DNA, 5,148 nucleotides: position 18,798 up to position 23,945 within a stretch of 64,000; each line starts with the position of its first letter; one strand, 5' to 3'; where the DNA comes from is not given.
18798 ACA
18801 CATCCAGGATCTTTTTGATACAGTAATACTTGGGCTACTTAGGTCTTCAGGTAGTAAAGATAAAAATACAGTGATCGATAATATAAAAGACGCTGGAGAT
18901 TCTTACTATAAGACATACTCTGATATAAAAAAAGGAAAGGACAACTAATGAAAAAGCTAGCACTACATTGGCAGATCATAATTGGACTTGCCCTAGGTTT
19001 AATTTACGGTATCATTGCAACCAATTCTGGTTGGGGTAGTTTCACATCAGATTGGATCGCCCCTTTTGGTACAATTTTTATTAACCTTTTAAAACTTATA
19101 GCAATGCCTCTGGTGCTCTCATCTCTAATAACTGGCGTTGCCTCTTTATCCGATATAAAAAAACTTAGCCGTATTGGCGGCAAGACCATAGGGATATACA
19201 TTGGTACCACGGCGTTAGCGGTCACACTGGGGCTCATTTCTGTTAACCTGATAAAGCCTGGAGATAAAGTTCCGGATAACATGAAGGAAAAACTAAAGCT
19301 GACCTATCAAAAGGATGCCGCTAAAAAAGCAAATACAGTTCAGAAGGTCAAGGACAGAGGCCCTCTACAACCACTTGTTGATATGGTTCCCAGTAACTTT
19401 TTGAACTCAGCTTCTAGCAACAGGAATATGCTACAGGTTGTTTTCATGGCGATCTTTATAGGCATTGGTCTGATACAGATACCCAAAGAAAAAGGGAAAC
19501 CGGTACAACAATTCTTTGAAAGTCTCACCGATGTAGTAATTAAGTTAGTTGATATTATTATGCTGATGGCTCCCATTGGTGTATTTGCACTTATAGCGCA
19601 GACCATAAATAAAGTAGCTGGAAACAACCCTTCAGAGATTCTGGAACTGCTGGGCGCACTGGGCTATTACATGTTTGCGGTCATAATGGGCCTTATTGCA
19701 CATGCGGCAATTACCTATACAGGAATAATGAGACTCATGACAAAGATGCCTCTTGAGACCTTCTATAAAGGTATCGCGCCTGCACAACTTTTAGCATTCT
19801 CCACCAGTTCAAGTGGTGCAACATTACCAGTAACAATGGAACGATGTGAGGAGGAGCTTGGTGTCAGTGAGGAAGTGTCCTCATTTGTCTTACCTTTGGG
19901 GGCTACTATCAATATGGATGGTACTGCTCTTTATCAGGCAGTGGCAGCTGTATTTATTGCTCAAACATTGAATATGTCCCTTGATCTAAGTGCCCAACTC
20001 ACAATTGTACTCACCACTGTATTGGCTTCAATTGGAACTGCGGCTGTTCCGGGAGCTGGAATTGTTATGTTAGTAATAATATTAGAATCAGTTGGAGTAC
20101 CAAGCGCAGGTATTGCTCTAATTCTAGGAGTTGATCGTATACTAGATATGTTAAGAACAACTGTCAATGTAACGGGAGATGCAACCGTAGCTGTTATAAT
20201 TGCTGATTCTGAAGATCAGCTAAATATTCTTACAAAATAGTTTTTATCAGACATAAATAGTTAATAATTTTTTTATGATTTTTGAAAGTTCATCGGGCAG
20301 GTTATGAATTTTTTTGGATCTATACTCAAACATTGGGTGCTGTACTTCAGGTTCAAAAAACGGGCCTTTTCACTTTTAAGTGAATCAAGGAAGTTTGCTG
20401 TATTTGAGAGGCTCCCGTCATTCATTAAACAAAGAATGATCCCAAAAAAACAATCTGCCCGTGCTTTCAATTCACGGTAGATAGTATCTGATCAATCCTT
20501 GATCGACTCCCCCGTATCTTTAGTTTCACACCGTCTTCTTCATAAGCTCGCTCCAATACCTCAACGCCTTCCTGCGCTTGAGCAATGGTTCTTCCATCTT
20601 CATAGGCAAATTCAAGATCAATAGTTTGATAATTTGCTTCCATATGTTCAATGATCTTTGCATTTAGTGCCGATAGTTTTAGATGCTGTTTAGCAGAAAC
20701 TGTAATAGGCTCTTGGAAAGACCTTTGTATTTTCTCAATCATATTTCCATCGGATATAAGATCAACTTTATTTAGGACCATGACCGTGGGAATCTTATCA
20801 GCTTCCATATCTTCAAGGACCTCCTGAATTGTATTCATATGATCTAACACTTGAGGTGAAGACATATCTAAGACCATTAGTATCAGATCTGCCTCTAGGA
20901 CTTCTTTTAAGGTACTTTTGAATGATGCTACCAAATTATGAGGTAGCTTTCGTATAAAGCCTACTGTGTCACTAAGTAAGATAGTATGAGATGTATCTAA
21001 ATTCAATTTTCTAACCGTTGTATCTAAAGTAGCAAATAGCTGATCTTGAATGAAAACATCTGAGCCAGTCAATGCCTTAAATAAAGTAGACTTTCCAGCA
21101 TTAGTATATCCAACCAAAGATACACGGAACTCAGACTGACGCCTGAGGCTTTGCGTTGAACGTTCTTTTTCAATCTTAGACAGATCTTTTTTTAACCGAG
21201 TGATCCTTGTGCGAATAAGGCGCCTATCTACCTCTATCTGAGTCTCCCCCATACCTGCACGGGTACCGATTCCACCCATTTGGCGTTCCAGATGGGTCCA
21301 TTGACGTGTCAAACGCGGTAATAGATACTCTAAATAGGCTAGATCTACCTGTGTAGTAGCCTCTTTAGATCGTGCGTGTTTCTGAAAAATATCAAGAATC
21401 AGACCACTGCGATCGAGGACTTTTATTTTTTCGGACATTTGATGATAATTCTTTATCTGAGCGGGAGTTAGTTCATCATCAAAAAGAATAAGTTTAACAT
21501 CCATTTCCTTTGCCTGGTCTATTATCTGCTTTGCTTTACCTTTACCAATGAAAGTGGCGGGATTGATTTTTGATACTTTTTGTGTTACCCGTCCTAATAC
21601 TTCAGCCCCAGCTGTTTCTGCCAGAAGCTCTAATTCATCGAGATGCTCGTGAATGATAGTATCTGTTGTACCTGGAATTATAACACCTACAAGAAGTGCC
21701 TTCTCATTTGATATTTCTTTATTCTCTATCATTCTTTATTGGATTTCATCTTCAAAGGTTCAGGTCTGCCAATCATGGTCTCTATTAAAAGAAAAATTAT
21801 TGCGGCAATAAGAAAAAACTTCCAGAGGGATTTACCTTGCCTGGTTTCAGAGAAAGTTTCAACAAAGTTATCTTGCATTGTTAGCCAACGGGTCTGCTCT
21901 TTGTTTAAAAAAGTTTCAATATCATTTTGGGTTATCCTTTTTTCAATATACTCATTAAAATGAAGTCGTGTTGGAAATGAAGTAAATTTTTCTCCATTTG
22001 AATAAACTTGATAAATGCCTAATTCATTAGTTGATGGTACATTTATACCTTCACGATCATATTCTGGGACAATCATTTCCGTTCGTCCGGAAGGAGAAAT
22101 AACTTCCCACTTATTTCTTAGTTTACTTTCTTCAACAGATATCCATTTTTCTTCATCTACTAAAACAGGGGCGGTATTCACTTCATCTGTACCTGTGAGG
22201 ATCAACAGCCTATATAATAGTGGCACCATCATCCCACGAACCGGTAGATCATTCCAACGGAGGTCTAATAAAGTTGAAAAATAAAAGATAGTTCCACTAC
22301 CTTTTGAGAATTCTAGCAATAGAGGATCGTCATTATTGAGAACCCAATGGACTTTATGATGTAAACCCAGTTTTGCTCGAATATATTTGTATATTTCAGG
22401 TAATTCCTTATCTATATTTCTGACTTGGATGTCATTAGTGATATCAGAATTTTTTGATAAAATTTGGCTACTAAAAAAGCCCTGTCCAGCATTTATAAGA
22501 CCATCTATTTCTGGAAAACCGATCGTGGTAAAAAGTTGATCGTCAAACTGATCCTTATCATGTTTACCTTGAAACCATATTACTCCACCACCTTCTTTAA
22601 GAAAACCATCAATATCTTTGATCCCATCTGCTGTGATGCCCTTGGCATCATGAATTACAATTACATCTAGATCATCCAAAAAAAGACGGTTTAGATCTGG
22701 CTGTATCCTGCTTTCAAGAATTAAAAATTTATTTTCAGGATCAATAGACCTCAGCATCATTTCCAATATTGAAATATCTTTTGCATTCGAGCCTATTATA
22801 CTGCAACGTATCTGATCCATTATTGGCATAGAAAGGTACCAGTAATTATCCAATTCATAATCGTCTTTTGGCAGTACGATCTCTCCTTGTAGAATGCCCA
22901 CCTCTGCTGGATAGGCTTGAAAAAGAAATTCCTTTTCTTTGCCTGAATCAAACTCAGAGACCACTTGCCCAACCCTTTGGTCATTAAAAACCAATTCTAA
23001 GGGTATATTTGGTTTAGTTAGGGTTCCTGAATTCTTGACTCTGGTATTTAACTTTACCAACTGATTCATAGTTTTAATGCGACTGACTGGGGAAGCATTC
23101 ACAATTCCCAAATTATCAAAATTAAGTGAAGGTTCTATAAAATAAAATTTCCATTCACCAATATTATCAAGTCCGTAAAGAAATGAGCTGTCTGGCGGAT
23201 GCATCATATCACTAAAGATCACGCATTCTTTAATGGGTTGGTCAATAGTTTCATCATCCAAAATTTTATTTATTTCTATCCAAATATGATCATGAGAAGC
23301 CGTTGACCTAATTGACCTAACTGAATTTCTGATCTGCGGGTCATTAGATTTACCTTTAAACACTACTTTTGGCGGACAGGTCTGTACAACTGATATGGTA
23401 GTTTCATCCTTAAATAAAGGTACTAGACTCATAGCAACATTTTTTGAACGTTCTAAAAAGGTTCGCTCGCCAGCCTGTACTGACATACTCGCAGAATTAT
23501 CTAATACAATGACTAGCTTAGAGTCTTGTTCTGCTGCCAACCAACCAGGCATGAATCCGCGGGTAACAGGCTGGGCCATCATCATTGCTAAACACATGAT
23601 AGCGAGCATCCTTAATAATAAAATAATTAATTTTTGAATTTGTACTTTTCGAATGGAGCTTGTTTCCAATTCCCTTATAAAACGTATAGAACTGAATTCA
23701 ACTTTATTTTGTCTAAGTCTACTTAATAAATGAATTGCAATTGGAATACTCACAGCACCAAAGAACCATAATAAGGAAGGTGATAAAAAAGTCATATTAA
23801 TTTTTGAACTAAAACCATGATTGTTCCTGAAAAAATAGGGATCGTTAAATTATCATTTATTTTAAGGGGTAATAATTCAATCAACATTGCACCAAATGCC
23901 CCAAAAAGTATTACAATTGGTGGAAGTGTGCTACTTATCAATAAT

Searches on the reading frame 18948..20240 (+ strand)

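Call 64: search_protein_families(library=pfam, proteins=[window:18948-20240:+], max_evalue=0.0001)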
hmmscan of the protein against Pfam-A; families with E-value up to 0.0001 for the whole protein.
window:18948-20240:+ (430 aa): 1 family
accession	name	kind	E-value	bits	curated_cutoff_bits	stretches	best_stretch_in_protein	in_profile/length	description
PF00375.23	SDF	-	1.3e-126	423.2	27.9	1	6-420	1-386/387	Sodium:dicarboxylate symporter family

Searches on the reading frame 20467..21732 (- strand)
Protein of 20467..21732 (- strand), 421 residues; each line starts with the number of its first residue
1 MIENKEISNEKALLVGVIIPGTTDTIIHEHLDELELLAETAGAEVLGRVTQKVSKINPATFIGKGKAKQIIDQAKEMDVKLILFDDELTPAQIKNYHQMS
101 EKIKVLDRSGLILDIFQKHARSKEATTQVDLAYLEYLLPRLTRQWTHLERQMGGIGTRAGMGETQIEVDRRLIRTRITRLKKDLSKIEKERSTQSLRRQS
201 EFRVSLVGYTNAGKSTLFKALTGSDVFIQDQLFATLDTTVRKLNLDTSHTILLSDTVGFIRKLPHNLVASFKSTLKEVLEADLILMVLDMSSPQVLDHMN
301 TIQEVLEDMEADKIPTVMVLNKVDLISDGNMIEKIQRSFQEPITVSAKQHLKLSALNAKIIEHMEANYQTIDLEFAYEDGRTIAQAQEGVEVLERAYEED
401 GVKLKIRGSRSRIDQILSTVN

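Call 64: search_protein_families(library=pfam, proteins=[window:20467-21732:-], max_evalue=0.0001)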
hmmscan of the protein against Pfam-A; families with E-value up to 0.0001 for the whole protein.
window:20467-21732:- (421 aa): 10 families
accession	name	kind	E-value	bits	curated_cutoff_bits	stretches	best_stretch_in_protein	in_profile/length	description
PF16360.10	GTP-bdg_M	-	3.3e-29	101.7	29.5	1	119-198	1-79/79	GTP-binding GTPase Middle Region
PF13167.11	GTP-bdg_N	-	6.1e-29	100.9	25.4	1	29-116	2-88/89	GTP-binding GTPase N-terminal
PF01926.29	MMR_HSR1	-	6.5e-23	81.4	21.9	1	203-322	1-113/113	50S ribosome-binding GTPase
PF03193.22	RsgA_GTPase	-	4.5e-07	30.3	30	0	281-362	23-106/174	RsgA GTPase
PF02421.24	FeoB_N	-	1.5e-06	28.3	27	1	203-342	2-137/156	Ferrous iron transport protein B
PF16897.10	MMR_HSR1_Xtn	-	7.4e-06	26.3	35.2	1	311-364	53-104/106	C-terminal region of MMR_HSR1 domain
PF00071.28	Ras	-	1.1e-05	25.5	21.6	1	204-362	2-150/162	Ras family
PF00350.29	Dynamin_N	-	5.8e-05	23.6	27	0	205-239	2-36/168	Dynamin family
PF00025.27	Arf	-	5.8e-05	23.1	22.3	0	196-331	8-133/174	ADP-ribosylation factor family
PF00009.33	GTP_EFTU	-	6e-05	23.1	26.5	0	280-362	92-176/188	Elongation factor Tu GTP binding domain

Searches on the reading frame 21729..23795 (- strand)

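Call 62: search_protein_families(library=pfam, proteins=[window:21729-23795:-], max_evalue=0.001)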
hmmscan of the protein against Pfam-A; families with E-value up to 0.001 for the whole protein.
window:21729-23795:- (688 aa): 2 families
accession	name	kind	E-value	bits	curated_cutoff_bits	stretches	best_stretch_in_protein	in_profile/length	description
PF07584.16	BatA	-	1e-17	64.7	25.9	1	1-76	1-77/77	Aerotolerance regulator N-terminal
PF13519.12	VWA_2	-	0.0001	23.3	27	1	94-166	1-73/107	von Willebrand factor type A domain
